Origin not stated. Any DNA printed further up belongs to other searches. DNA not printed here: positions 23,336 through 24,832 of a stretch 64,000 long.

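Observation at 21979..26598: Envelope glycosylation cluster pairing ArnC-like GT2 and ArnT-like membrane GT with a GT9 and a radical-SAM/SPASM-like enzyme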

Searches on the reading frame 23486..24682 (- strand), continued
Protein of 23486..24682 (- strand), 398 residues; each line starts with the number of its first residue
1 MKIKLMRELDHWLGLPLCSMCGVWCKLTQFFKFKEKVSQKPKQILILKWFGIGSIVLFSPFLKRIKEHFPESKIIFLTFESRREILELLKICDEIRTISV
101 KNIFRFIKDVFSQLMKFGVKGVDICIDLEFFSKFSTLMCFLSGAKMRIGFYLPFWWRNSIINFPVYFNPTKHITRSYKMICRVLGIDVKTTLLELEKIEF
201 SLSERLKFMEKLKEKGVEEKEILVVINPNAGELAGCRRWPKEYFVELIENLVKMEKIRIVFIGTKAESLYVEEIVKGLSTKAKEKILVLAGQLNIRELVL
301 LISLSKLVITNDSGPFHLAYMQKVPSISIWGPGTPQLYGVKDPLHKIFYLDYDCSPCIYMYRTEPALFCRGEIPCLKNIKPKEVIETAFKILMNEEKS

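Call 71: find_homologous_proteins(query=window:23486-24682:-, max_evalue=1e-10)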
Query window:23486-24682:- (398 aa): 708 proteins with E <= 1e-10 among 5797 candidates; the best 120 are listed.
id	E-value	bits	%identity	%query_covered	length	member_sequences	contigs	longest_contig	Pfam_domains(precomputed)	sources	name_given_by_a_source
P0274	6.6e-252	854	93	100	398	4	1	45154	PF01075.24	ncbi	-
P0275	1.2e-162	560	63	99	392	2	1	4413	PF01075.24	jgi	-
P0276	1.7e-159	549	62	99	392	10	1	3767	PF01075.24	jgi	-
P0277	1.4e-156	540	61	100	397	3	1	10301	PF01075.24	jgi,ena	-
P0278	2.9e-155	535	58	98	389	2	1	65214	PF01075.24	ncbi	ncbi:MAG: glycosyltransferase family 9 protein [Candidatus Omnitrophota bacterium]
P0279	1.8e-153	529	57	97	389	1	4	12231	PF01075.24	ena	-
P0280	1.8e-112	394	45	98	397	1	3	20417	PF01075.24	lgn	-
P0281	3.7e-110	387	44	98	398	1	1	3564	PF01075.24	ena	-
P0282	2.9e-108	381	45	99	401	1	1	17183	PF01075.24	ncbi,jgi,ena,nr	ncbi:MAG TPA: glycosyltransferase family 9 protein [Candidatus Margulisiibacteriota bacterium]|nr:gl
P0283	2.4e-107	378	43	98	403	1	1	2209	PF01075.24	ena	-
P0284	8.2e-107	376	45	98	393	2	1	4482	PF01075.24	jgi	-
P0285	9.2e-106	372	45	98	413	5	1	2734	PF01075.24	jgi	-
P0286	1.2e-105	372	44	99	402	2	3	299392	PF01075.24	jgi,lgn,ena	-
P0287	6.7e-102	360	43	100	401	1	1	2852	PF01075.24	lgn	-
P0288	3.7e-101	357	45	98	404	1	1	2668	PF01075.24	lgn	-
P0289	5.3e-101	357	42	100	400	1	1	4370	PF01075.24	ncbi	-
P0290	1.3e-99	352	43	99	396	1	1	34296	PF01075.24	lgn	-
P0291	1.4e-98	349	43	97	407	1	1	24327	PF01075.24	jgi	jgi:ADP-heptose:LPS heptosyltransferase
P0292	4.0e-98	347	41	98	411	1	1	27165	PF01075.24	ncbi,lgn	-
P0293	1.5e-97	345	42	97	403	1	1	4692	PF01075.24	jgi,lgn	jgi:ADP-heptose:LPS heptosyltransferase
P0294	3.5e-95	338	39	97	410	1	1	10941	PF01075.24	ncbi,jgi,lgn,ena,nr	ncbi:MAG: glycosyltransferase family 9 protein [Candidatus Omnitrophica bacterium]|nr:glycosyltransf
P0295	5.9e-95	337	42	97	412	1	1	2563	PF01075.24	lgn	-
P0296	3.0e-94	334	41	97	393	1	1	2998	PF01075.24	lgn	-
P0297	3.3e-93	331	39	96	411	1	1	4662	PF01075.24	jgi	jgi:ADP-heptose:LPS heptosyltransferase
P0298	2.7e-92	328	39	97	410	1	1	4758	PF01075.24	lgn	-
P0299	9.1e-92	326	39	96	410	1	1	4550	PF01075.24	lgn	-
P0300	9.9e-92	326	40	98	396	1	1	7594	PF01075.24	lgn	-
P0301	3.2e-91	324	38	98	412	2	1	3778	PF01075.24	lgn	-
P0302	8.4e-91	323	40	97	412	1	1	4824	PF01075.24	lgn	-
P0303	1.1e-90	323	41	96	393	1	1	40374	PF01075.24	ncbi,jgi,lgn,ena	ncbi:MAG: glycosyltransferase family 9 protein [Candidatus Omnitrophota bacterium]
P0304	2.1e-90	322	38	98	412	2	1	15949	PF01075.24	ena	-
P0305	1.0e-88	316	38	97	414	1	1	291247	PF01075.24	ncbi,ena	-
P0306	4.6e-88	314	38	96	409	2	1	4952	PF01075.24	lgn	-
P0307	7.5e-88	313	38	97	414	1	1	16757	PF01075.24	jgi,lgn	-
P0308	1.4e-87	312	37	97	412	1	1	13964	PF01075.24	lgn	-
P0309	2.1e-87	312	37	100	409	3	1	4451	PF01075.24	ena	-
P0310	6.0e-87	310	38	99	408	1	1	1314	PF01075.24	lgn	-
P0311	1.3e-86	309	37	99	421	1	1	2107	PF01075.24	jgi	jgi:ADP-heptose:LPS heptosyltransferase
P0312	3.8e-86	308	37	100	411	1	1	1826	PF01075.24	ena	-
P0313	4.9e-86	307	39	100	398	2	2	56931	PF01075.24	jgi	-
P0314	2.0e-85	305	38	99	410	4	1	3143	PF01075.24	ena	-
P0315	2.3e-85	305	40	96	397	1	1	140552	PF01075.24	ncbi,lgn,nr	ncbi:MAG: glycosyltransferase family 9 protein [Candidatus Schekmanbacteria bacterium]|nr:glycosyltr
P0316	2.3e-85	305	39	99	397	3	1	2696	PF01075.24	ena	-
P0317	6.8e-85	304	39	97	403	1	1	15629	PF01075.24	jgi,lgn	-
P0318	1.2e-84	303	38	97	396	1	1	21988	PF01075.24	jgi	-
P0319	1.4e-84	303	39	97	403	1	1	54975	PF01075.24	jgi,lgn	-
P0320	2.5e-84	302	39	96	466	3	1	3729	PF01075.24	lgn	-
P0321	3.6e-84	301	38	100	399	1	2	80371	PF01075.24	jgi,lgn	-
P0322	6.4e-84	300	39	97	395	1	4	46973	PF01075.24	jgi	-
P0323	1.4e-83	299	38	99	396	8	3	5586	PF01075.24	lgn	-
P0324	2.1e-83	299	37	97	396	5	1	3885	PF01075.24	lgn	-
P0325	2.4e-83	299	37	96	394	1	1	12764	PF01075.24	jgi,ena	-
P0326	3.9e-83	298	37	96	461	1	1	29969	PF01075.24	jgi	jgi:ADP-heptose:LPS heptosyltransferase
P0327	5.2e-83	297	37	98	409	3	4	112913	PF01075.24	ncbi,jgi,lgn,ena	-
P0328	1.3e-82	296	36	100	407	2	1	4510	PF01075.24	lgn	-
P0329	2.8e-82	295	36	98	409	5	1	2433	PF01075.24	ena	-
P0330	3.3e-82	295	38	100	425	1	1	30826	PF01075.24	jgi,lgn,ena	-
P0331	3.4e-82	295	40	98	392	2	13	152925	PF01075.24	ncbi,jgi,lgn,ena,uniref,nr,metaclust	ncbi:MAG: hypothetical protein A3C43_06780 [Candidatus Schekmanbacteria bacterium RIFCSPHIGHO2_02_FU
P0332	5.2e-82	294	38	96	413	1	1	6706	PF01075.24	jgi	jgi:ADP-heptose:LPS heptosyltransferase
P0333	7.4e-82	294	35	97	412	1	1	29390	PF01075.24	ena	-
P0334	1.1e-81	293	38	96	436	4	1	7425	PF01075.24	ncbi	-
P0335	2.3e-81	292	36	97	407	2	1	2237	PF01075.24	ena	-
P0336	8.5e-81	290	37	97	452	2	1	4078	PF01075.24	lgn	-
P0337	8.8e-81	290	36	98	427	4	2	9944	PF01075.24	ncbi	ncbi:MAG: glycosyltransferase family 9 protein [Planctomycetota bacterium]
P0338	9.3e-81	290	39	97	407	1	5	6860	PF01075.24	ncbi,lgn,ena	-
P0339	1.8e-80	289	33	99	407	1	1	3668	PF01075.24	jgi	jgi:ADP-heptose:LPS heptosyltransferase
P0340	2.4e-80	289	38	95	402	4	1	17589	PF01075.24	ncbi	ncbi:MAG: glycosyltransferase family 9 protein [Candidatus Binatia bacterium]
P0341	3.6e-80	288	35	98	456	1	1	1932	PF01075.24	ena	-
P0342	3.6e-80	288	38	96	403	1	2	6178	PF01075.24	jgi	jgi:ADP-heptose:LPS heptosyltransferase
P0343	3.7e-80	288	36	97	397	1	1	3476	PF01075.24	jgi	jgi:ADP-heptose:LPS heptosyltransferase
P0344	4.1e-80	288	36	97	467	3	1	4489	PF01075.24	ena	-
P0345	6.6e-80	287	35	100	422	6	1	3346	PF01075.24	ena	-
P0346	9.8e-80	287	37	97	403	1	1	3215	PF01075.24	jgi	jgi:ADP-heptose:LPS heptosyltransferase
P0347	1.4e-79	286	37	100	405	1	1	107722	PF01075.24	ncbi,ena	-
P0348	1.9e-79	286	35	100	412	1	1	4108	PF01075.24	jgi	jgi:ADP-heptose:LPS heptosyltransferase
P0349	2.2e-79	285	37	99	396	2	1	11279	PF01075.24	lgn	-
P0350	2.2e-79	285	36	99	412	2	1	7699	PF01075.24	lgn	-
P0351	2.8e-79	285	39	99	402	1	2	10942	PF01075.24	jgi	jgi:ADP-heptose:LPS heptosyltransferase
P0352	3.6e-79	285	35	99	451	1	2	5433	PF01075.24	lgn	-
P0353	4.5e-79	284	39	88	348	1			PF01075.24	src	-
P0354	5.8e-79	284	35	98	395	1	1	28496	PF01075.24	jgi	-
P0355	2.2e-78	282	37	98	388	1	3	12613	PF01075.24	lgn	-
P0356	4.1e-78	281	36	99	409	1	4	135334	PF01075.24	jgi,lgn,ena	-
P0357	4.6e-78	281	40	99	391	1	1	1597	PF01075.24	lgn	-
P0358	4.7e-78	281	38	98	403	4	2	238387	PF01075.24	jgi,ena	-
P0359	7.9e-78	280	37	97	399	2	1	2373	PF01075.24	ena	-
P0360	1.1e-77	280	39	83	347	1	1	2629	PF01075.24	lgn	-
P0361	1.7e-77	279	39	96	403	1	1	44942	PF01075.24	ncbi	-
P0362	2.7e-77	279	38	99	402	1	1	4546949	PF01075.24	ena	-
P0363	3.7e-77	278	37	97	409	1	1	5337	PF01075.24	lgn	-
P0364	4.8e-77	278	36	99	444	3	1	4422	PF01075.24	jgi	jgi:ADP-heptose:LPS heptosyltransferase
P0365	5.4e-77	278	36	100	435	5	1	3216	PF01075.24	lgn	-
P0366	1.8e-76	276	37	96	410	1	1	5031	PF01075.24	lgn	-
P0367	5.8e-76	274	36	97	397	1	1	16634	PF01075.24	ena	-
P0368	1.2e-75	273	33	99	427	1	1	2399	PF01075.24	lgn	-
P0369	2.0e-75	272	35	98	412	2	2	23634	PF01075.24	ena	-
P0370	2.5e-75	272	35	97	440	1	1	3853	PF01075.24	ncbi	-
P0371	2.7e-75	272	37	96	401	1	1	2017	PF01075.24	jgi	jgi:ADP-heptose:LPS heptosyltransferase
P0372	2.8e-75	272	35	99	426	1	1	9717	PF01075.24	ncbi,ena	-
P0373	3.3e-75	272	41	96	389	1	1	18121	PF01075.24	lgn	-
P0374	3.8e-75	272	35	98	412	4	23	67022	PF01075.24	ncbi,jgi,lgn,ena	jgi:ADP-heptose:LPS heptosyltransferase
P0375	5.0e-75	271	36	96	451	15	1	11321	PF01075.24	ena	-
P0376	5.2e-75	271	36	97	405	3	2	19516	PF01075.24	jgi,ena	-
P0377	1.0e-74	270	36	98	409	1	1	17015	PF01075.24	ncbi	ncbi:MAG TPA: glycosyltransferase family 9 protein [Phycisphaerae bacterium]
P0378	1.5e-74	270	35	98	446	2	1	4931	PF01075.24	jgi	jgi:ADP-heptose:LPS heptosyltransferase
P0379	2.0e-74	269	34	100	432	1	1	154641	PF01075.24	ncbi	-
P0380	3.5e-74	268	38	86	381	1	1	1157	PF01075.24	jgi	-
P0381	8.9e-74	267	37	98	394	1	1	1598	PF01075.24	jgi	jgi:ADP-heptose:LPS heptosyltransferase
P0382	2.3e-73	266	39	96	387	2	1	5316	PF01075.24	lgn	-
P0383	2.5e-73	266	35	100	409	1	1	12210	PF01075.24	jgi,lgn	jgi:ADP-heptose:LPS heptosyltransferase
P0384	4.2e-73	265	34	99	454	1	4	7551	PF01075.24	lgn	-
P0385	4.5e-73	265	34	96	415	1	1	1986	PF01075.24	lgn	-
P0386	9.2e-73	264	37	97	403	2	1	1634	PF01075.24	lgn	-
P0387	1.2e-72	263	36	98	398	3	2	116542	PF01075.24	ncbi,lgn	-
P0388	3.3e-72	262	37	97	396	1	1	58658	PF01075.24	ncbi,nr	ncbi:MAG: glycosyltransferase family 9 protein [Desulfuromonadales bacterium]|nr:glycosyltransferase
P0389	4.1e-72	262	34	99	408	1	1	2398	PF01075.24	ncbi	-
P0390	7.4e-72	261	34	98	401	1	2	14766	PF01075.24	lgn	-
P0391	3.6e-71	258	35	97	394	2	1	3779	PF01075.24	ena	-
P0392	5.6e-71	258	35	97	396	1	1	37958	PF01075.24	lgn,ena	-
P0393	6.5e-71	258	37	98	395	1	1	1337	PF01075.24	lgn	-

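Call 73: find_encoding_contigs(protein=P0388, flank=8000, max_places=1)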
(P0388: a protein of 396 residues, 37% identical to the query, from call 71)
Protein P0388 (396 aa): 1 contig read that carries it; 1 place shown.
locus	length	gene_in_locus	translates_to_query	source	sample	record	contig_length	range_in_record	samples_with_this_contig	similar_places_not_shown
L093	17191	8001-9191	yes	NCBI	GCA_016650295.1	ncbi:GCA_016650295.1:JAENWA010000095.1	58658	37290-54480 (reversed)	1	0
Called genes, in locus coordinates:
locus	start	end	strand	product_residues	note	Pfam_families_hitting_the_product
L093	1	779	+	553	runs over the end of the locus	PF23914:TPR_CcmH_CycH (faint), PF12895:ANAPC3 (faint), PF13424:TPR_12 (faint), PF13432:TPR_16 (faint), PF00515:TPR_1 (faint), PF07719:TPR_2 (faint), PF13174:TPR_6 (faint)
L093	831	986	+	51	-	-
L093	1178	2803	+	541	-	PF01266:DAO (faint), PF01593:Amino_oxidase (weak), PF13450:NAD_binding_8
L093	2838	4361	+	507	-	PF13231:PMT_2 (weak)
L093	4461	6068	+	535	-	PF13231:PMT_2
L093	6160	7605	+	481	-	PF07719:TPR_2 (faint)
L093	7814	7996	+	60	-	-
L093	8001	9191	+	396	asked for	PF01075:Glyco_transf_9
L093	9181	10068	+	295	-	PF13489:Methyltransf_23, PF07021:MetW (weak), PF08241:Methyltransf_11, PF08242:Methyltransf_12, PF13649:Methyltransf_25, PF13847:Methyltransf_31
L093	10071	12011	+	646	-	-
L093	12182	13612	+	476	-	-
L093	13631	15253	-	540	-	PF13231:PMT_2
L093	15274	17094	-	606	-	PF13176:TPR_7 (faint), PF13428:TPR_14 (faint), PF13431:TPR_17 (faint), PF13432:TPR_16 (faint), PF14559:TPR_19 (faint), PF00515:TPR_1 (faint), PF07719:TPR_2 (faint), PF13181:TPR_8 (faint), +3 more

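Call 74: find_encoding_contigs(protein=P0331, flank=8000, max_places=1)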
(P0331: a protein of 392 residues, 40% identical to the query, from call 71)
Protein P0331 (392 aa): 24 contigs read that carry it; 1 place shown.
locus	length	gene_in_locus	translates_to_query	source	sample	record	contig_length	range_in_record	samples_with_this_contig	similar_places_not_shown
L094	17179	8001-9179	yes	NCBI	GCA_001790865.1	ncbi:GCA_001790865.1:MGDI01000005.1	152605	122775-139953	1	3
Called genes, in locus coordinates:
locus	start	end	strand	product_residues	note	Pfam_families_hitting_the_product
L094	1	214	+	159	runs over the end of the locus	PF13489:Methyltransf_23, PF13847:Methyltransf_31 (faint), PF13649:Methyltransf_25 (faint), PF08241:Methyltransf_11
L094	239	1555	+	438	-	PF01266:DAO, PF01593:Amino_oxidase, PF01946:Thi4 (faint), PF07992:Pyr_redox_2 (weak), PF12831:FAD_oxidored (weak), PF13450:NAD_binding_8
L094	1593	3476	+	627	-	PF20604:DUF6798 (weak)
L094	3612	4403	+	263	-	PF01209:Ubie_methyltran, PF02353:CMAS, PF13489:Methyltransf_23, PF13847:Methyltransf_31, PF08241:Methyltransf_11, PF08242:Methyltransf_12, PF13649:Methyltransf_25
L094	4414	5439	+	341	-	PF00535:Glycos_transf_2, PF10111:Glyco_tranf_2_2, PF13641:Glyco_tranf_2_3, PF13632:Glyco_trans_2_3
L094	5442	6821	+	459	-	PF02310:B12-binding, PF04055:Radical_SAM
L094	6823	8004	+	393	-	PF01075:Glyco_transf_9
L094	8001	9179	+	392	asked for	PF01075:Glyco_transf_9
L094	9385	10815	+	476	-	PF02310:B12-binding, PF04055:Radical_SAM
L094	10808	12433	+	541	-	-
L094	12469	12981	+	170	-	-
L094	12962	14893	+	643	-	-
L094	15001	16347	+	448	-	PF02310:B12-binding, PF04055:Radical_SAM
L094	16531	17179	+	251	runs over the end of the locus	PF01209:Ubie_methyltran (weak), PF13489:Methyltransf_23, PF07021:MetW, PF13847:Methyltransf_31, PF08241:Methyltransf_11, PF08242:Methyltransf_12, PF13649:Methyltransf_25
